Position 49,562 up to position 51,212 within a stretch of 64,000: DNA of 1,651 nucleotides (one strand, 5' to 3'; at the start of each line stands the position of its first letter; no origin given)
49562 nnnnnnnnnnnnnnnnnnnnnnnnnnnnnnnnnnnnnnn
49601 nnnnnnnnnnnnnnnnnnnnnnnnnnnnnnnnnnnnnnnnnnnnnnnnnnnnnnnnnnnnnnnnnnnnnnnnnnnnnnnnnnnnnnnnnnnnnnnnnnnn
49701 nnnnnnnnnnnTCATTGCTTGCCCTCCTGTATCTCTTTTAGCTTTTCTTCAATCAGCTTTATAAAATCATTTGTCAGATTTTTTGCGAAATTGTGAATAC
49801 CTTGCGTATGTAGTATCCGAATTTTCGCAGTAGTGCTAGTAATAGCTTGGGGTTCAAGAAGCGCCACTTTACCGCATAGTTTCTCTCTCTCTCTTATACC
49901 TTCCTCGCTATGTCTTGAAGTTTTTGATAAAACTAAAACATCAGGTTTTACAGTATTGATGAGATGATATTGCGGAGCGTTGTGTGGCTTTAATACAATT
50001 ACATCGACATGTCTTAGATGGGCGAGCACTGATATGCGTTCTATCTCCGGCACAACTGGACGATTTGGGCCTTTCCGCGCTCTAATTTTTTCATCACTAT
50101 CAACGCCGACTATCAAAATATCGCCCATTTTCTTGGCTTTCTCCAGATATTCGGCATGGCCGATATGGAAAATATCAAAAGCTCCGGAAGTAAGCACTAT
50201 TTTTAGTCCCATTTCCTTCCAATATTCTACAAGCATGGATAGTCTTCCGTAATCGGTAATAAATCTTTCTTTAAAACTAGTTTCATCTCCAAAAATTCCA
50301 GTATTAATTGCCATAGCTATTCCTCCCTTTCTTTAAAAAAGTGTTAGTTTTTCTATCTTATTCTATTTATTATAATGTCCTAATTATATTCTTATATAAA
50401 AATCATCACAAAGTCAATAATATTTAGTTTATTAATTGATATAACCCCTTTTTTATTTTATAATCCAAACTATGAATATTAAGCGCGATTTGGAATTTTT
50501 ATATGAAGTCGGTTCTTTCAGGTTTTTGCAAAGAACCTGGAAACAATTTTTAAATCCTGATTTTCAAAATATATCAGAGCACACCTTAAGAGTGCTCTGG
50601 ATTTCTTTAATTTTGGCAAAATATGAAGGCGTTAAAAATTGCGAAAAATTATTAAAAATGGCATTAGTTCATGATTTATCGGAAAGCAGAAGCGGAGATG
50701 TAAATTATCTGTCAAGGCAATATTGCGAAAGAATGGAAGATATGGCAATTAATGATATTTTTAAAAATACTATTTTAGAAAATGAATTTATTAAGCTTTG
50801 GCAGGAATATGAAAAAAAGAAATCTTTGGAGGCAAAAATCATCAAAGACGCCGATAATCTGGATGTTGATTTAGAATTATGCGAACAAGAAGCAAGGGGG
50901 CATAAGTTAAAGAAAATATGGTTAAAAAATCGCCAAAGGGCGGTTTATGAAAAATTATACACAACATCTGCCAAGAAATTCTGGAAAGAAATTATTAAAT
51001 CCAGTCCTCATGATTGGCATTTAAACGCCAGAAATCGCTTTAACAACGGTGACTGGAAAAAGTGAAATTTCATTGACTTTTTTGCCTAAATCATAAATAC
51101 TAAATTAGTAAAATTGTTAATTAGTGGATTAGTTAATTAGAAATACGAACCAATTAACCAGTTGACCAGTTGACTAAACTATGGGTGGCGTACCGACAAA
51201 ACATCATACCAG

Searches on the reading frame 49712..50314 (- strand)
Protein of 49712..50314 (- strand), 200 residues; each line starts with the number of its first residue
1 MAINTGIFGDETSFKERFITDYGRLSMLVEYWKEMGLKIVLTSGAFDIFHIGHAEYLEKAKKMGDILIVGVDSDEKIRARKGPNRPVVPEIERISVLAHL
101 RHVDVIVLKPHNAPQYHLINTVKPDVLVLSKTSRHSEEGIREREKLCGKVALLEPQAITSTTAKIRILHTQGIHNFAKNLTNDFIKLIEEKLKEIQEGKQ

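Call 3: search_protein_families(library=pfam, proteins=[window:49712-50314:-], max_evalue=0.1)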
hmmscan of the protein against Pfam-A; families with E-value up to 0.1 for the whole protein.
window:49712-50314:- (200 aa): 2 families
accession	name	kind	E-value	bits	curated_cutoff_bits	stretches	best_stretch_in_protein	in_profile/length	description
PF01467.32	CTP_transf_like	-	5.6e-18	65.9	21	1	42-134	2-91/133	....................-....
PF06574.18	FAD_syn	-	0.003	17.8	27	1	38-64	7-33/158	FAD synthetase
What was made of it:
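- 49712..50314 (-): Cytidylyltransferase-family nucleotidyltransferase (RfaE-domain-II/ECT-like, HxGH motif FHIGH). It overlaps DeamX by 4 nt. PF01467 E 6e-18 (call 3).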

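Call 24: search_protein_families(library=ncbifam, proteins=[window:49712-50314:-], max_evalue=0.01)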
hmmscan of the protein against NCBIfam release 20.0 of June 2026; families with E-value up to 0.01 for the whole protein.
window:49712-50314:- (200 aa): 12 families
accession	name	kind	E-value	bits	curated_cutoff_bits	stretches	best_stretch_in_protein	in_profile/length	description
TIGR02199.1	rfaE_dom_II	equivalog_domain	6.4e-34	116.8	181.5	1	28-165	2-139/144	D-glycero-beta-D-manno-heptose 1-phosphate adenylyltransferase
NF008454.0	PRK11316.1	equivalog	7.2e-31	107.3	521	1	18-169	321-472/475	bifunctional D-glycero-beta-D-manno-heptose-7-phosphate kinase/D-glycero-beta-D-manno-heptose 1-phosphate adenylyltransferase HldE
TIGR00125.1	cyt_tran_rel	domain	8.6e-18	64.3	27.7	1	39-104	1-63/65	adenylyltransferase/cytidyltransferase family protein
TIGR01518.1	g3p_cytidyltrns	equivalog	1.4e-10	41.3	165.4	1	40-132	1-91/125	glycerol-3-phosphate cytidylyltransferase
NF001985.0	PRK00777.1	subfamily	5.3e-09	36.3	104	1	40-98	7-63/157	pantetheine-phosphate adenylyltransferase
NF041124.1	CoaD_Thcocales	equivalog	9.9e-07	28.8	290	1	38-100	5-66/156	phosphopantetheine adenylyltransferase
NF002250.0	PRK01170.1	subfamily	2.1e-06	27.4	489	1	38-81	1-44/322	bifunctional pantetheine-phosphate adenylyltransferase/NTP phosphatase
NF045965.1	RibF_rel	equivalog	0.00027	20.5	200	1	43-79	18-61/279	FAD synthase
NF005518.0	PRK07143.1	equivalog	0.00027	20.4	232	1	40-108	18-87/281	hypothetical protein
NF004162.0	PRK05627.1-5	equivalog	0.00066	19.2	241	1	40-110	16-87/304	bifunctional riboflavin kinase/FAD synthetase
TIGR01510.1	coaD_prev_kdtB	equivalog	0.0019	18.2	103.3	1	40-75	2-37/155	pantetheine-phosphate adenylyltransferase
TIGR01527.1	arch_NMN_Atrans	equivalog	0.0077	15.8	181.2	0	42-83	4-45/167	nicotinamide-nucleotide adenylyltransferase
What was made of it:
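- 49712..50314 (-): TIGR02199 E 6e-34, below its cut-off (call 24).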

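Call 49: search_solved_structures(query=window:49712-50314:-, max_evalue=0.001, show_alignments=1)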
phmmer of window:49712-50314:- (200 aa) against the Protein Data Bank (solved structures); distinct sequences matched with E-value up to 0.001: 11.
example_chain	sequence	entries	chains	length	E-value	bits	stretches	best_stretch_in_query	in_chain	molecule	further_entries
3elb_A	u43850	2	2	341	1.3e-23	86.8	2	35-132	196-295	Ethanolamine-phosphate cytidylyltransferase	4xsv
5x9q_A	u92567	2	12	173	5.5e-16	62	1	13-129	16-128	Putative cytidylyltransferase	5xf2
3glv_A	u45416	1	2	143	1.9e-13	53.7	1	39-144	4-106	Lipopolysaccharide core biosynthesis protein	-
2b7l_A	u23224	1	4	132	3.3e-08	36.6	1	38-130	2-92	glycerol-3-phosphate cytidylyltransferase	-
4zcp_A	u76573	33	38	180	4.1e-08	36.3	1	39-109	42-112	Cholinephosphate cytidylyltransferase | Choline-phosphate cytidylyltransferase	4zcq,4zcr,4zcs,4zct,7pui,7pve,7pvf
9hsg_A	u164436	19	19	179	4.2e-08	36.3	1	39-109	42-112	choline-phosphate cytidylyltransferase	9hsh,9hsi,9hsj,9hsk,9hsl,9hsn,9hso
9hsm_A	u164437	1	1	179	4.2e-08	36.3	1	39-109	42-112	choline-phosphate cytidylyltransferase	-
1coz_A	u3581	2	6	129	5e-08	36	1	38-111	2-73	PROTEIN (GLYCEROL-3-PHOSPHATE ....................) | glycerol-3-phosphate cytidylyltransferase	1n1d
3hl4_A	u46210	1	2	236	8.5e-07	32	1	40-109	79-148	Choline-phosphate cytidylyltransferase A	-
4mvd_B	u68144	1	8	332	1.2e-06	31.5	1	40-109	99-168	Choline-phosphate cytidylyltransferase A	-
4mvc_A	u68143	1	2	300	1.2e-06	31.5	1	40-109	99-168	Choline-phosphate cytidylyltransferase A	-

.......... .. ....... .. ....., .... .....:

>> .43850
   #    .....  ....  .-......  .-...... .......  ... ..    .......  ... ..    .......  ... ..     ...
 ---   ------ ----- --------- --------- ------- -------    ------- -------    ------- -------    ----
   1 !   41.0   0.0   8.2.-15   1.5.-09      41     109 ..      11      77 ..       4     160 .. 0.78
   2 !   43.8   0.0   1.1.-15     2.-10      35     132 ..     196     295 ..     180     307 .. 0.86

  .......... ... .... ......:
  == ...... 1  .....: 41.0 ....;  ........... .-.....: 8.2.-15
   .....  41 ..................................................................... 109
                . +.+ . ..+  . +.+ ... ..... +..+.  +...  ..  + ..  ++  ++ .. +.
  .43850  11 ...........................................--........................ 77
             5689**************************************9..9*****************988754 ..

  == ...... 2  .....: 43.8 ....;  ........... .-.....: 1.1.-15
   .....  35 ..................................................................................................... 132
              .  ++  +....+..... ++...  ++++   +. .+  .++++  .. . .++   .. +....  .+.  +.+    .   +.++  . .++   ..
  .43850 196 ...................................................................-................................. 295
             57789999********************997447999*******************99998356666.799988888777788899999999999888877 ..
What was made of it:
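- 49712..50314 (-): PDB 3elb at E 1e-23 (call 49).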

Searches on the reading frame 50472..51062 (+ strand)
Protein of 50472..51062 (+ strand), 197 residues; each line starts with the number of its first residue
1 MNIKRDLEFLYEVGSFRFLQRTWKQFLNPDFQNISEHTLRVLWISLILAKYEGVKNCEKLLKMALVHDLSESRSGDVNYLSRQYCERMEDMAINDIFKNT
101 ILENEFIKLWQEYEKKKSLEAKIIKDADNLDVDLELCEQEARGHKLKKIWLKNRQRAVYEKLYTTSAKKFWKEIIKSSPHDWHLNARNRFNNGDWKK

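Call 3: search_protein_families(library=pfam, proteins=[window:50472-51062:+], max_evalue=0.1)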
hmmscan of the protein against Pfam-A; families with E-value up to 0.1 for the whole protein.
window:50472-51062:+ (197 aa): 3 families
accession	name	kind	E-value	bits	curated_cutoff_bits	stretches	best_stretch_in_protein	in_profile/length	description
PF13023.12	HD_3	-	7e-26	91.5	22.5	1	14-163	2-158/165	HD domain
PF01966.28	HD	-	7.3e-12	46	22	1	35-132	2-115/116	HD domain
PF12917.13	YfbR-like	-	8.2e-10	39.1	25.9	1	12-177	5-181/182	5'-deoxynucleotidase YfbR-like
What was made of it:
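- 50472..51065 (+): HD-domain protein, YfbR-like 5'-deoxynucleotidase. It is an occasional member of the same neighbourhood. PF13023 E 7e-26 and PF12917 E 8e-10 (call 3).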

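Call 24: search_protein_families(library=ncbifam, proteins=[window:50472-51062:+], max_evalue=0.01)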
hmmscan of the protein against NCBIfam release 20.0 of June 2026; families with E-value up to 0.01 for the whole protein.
window:50472-51062:+ (197 aa): 2 families
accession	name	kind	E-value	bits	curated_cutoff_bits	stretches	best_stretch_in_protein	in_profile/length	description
NF003009.0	PRK03826.1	equivalog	1.4e-06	28.2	122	1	10-142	7-150/197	5'-deoxynucleotidase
TIGR01929.1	menB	equivalog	0.0038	16.8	342.7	1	74-150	158-236/259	1,4-dihydroxy-2-naphthoyl-CoA synthase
